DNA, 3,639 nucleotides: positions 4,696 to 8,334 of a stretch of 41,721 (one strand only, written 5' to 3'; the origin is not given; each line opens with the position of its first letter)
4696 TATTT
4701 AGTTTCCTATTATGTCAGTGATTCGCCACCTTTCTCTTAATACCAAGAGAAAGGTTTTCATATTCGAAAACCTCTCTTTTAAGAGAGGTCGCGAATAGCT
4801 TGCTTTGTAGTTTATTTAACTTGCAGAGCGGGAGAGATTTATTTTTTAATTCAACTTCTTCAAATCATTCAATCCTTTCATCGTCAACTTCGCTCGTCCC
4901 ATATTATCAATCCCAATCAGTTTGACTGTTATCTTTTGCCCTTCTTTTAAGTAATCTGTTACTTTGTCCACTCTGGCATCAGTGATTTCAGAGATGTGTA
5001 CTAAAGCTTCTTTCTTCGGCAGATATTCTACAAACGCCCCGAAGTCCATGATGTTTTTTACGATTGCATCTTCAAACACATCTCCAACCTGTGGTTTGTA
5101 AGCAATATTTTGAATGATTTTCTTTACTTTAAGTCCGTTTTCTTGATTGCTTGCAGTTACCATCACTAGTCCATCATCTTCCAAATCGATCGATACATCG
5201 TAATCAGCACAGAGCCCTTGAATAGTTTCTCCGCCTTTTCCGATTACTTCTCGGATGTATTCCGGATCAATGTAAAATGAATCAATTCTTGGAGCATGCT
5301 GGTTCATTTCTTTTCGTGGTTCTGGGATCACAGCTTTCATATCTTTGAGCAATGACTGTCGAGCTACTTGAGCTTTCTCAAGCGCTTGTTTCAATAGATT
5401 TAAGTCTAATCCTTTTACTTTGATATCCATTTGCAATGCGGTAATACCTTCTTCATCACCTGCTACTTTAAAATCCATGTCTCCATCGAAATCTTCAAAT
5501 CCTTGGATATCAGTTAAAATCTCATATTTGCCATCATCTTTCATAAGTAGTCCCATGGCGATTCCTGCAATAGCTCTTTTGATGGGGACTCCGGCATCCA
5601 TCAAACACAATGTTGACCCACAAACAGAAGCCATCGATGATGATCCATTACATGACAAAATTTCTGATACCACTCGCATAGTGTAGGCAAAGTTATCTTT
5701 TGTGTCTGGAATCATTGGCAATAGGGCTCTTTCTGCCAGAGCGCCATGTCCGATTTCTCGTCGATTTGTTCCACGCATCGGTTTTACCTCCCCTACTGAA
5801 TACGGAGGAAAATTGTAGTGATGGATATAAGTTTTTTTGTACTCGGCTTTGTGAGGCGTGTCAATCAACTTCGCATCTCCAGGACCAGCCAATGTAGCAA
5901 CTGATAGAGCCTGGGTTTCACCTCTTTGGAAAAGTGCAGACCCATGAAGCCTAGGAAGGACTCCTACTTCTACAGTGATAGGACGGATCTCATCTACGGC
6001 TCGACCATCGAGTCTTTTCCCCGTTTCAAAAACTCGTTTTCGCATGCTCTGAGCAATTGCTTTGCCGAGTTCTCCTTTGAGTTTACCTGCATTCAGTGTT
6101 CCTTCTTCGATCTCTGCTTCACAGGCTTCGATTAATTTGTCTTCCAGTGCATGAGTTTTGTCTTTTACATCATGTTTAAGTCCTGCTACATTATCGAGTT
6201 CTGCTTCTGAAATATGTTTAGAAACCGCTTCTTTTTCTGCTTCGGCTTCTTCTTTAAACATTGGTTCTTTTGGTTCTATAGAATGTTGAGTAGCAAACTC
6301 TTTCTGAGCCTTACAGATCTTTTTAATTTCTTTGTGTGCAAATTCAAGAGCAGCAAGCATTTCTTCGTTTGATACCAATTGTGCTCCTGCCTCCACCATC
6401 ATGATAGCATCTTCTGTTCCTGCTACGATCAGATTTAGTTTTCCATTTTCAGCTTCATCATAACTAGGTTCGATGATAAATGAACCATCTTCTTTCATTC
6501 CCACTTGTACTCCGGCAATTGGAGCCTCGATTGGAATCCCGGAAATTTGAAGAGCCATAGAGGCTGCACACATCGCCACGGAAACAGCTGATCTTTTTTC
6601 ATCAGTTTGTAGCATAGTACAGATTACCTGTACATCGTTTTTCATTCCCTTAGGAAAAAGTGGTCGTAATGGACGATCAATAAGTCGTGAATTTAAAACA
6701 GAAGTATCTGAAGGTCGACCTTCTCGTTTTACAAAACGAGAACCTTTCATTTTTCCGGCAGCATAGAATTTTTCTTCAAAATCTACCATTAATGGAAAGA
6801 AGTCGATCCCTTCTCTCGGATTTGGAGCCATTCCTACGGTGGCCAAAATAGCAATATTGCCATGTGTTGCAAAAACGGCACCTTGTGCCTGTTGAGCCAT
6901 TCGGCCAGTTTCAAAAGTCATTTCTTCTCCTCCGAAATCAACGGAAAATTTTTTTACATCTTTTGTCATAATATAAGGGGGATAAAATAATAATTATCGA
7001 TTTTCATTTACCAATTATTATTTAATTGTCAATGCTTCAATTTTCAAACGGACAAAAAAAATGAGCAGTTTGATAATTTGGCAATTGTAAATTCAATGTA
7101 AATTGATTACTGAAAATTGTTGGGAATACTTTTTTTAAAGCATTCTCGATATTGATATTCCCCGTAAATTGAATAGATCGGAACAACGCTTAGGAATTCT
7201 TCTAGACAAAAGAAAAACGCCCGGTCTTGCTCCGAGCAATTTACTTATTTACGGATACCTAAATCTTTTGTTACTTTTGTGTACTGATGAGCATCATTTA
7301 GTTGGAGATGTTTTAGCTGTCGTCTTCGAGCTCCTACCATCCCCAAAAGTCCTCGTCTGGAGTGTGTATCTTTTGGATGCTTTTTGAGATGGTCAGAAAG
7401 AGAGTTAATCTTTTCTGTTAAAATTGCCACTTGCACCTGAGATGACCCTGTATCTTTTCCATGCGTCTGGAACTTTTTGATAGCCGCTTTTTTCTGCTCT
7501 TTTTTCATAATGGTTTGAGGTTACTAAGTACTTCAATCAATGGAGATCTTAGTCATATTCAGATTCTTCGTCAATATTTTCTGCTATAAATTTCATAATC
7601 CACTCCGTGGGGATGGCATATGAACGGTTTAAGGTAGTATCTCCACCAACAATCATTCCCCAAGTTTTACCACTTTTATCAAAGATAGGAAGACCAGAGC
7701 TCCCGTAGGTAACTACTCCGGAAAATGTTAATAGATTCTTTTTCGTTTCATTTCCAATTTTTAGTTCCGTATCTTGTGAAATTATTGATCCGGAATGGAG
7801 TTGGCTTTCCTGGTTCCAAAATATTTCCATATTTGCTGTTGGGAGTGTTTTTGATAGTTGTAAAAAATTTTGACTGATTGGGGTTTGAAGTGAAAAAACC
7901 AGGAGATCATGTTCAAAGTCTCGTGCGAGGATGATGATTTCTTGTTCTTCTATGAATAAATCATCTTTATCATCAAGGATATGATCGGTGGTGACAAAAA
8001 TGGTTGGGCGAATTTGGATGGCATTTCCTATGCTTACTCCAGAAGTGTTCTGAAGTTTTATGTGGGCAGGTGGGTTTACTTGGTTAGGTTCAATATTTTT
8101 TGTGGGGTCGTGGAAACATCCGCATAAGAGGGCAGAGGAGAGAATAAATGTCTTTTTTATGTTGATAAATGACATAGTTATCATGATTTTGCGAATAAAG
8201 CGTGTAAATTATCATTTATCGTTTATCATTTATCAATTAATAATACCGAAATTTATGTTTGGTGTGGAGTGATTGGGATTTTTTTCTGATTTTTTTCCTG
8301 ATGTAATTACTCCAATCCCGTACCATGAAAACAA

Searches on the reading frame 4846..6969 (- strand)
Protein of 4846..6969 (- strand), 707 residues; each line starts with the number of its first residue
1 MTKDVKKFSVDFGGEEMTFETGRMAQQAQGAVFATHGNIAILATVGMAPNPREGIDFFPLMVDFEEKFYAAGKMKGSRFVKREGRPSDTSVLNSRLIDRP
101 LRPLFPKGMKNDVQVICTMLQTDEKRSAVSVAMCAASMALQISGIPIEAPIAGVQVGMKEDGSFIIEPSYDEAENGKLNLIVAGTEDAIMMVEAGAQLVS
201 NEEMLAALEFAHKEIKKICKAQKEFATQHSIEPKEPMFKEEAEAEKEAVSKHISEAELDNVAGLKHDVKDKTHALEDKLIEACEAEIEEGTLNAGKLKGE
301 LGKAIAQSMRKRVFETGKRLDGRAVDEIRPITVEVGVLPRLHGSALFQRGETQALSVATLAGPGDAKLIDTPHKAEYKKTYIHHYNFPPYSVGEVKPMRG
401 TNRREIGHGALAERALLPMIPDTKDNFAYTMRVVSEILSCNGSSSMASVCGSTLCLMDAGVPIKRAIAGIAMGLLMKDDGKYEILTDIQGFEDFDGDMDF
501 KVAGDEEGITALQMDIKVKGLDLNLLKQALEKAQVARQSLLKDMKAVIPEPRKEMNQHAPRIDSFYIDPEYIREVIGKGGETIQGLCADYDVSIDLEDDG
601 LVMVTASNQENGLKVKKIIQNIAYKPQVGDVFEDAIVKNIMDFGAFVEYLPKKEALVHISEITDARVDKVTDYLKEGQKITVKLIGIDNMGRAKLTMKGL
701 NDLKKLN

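Call 16: search_protein_families(library=pfam, proteins=[window:4846-6969:-], max_evalue=0.001)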
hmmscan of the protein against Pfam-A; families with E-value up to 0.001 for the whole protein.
window:4846-6969:- (707 aa): 5 families
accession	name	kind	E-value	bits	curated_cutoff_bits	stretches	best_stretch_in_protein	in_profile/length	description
PF01138.27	RNase_PH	-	9.5e-53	178.5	25.5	2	16-146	4-130/130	3' exoribonuclease family, domain 1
PF03725.20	RNase_PH_C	-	7.7e-19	67.9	20.8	1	150-213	2-66/67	3' exoribonuclease family, domain 2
PF00575.29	S1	-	2.6e-14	53.8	22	1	625-697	1-73/74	S1 RNA binding domain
PF00013.35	KH_1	-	1.9e-07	31.1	21.5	1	564-620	3-65/66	KH domain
PF24685.1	OB_RRP5_4th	-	1.8e-06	28.3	31.5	1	625-691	5-76/92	RRP5 OB-fold domain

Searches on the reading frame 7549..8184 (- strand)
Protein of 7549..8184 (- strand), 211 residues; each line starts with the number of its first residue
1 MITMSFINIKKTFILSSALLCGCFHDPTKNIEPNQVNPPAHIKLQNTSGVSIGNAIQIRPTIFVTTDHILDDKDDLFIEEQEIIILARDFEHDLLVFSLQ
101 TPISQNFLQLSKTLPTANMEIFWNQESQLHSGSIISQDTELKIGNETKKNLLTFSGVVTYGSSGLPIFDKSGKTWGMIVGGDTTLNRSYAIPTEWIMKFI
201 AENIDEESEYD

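Call 16: search_protein_families(library=pfam, proteins=[window:7549-8184:-], max_evalue=0.001)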
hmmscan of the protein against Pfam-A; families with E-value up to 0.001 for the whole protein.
window:7549-8184:- (211 aa): 1 family
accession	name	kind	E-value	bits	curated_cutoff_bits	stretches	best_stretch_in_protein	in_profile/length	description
PF13365.12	Trypsin_2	-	3.8e-05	24.9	27.6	1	54-177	2-144/144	Trypsin-like peptidase domain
